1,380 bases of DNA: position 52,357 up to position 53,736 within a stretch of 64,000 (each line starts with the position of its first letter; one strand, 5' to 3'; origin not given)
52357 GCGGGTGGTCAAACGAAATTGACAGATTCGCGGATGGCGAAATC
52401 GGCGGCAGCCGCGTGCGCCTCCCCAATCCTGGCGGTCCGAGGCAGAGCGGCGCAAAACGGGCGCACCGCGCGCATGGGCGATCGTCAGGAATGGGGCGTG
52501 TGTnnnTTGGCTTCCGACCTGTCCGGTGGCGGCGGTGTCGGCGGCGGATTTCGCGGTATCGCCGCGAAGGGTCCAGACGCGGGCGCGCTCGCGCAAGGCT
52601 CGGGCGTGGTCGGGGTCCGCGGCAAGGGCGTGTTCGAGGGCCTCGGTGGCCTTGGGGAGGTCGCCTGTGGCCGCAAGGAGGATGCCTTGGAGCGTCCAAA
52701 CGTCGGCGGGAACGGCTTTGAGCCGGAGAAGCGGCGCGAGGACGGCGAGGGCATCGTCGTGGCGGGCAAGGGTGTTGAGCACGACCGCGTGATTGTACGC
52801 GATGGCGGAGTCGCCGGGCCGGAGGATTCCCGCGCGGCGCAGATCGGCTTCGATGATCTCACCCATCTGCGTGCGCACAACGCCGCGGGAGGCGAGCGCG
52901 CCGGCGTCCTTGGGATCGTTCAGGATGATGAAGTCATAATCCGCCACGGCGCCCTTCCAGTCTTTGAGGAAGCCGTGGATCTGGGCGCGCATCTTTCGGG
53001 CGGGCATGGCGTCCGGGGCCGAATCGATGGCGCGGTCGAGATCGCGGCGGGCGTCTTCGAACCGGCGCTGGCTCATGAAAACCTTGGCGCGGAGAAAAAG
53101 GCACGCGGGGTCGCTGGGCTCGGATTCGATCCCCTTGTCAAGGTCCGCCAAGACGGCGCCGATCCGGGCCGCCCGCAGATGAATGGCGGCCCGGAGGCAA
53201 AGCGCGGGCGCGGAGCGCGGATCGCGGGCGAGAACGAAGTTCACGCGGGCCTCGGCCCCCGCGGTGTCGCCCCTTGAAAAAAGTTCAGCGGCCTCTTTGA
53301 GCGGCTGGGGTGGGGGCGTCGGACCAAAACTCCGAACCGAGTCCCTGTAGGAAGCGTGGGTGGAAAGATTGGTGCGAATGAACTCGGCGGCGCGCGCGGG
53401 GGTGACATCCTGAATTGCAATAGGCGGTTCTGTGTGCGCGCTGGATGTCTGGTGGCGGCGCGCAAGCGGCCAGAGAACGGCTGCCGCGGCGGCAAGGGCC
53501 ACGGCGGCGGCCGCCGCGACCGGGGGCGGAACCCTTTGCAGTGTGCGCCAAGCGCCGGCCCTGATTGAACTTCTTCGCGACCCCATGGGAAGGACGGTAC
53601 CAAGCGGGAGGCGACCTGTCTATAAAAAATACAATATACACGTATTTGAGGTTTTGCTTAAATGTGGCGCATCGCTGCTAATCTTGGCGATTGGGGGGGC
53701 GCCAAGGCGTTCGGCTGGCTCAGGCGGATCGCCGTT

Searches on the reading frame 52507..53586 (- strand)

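Call 42: search_protein_families(library=pfam, proteins=[window:52507-53586:-], max_evalue=0.001)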
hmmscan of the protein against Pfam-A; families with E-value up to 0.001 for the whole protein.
window:52507-53586:- (360 aa): 15 families
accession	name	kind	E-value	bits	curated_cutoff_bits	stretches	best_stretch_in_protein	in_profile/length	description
PF13371.12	TPR_9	-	5.8e-16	58.7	35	2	275-331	10-66/73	Tetratricopeptide repeat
PF07719.23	TPR_2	-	1.7e-12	46.9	27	1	294-327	1-34/34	Tetratricopeptide repeat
PF13431.12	TPR_17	-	3.9e-12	45.9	24.4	0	150-180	3-33/34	Tetratricopeptide repeat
PF00515.34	TPR_1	-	3.3e-11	42.9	27.8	0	294-327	1-34/34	Tetratricopeptide repeat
PF13432.12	TPR_16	-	2.5e-10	41.1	32.7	2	299-349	2-52/65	Tetratricopeptide repeat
PF13428.12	TPR_14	-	1.4e-09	38.1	23.5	1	295-336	2-43/44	Tetratricopeptide repeat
PF14559.12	TPR_19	-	3e-09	37.5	25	0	304-346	1-43/68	Tetratricopeptide repeat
PF25062.1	ARM_TT21_N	-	9.7e-08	32.5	40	1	102-213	110-221/222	Tetratricopeptide repeat protein 21 N-terminal ARM repeat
PF13181.12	TPR_8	-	6.7e-06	26.3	25.7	0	294-327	1-34/34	Tetratricopeptide repeat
PF23914.1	TPR_CcmH_CycH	-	1.1e-05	25.8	42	0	290-347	44-103/158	Cytochrome c-type biogenesis protein H TPR domain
PF13414.12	TPR_11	-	0.00011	22.3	26.8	0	304-334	4-34/42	TPR repeat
PF14561.12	TPR_20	-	0.0003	21.5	25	0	146-183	8-45/90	Tetratricopeptide repeat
PF13174.12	TPR_6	-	0.00037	21.4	26.3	0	162-192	2-32/33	Tetratricopeptide repeat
PF12895.13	ANAPC3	-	0.0004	21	27.2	0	118-184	15-80/82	Anaphase-promoting complex, cyclosome, subunit 3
PF13424.12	TPR_12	-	0.00042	20.9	30.1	0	260-324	2-75/77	Tetratricopeptide repeat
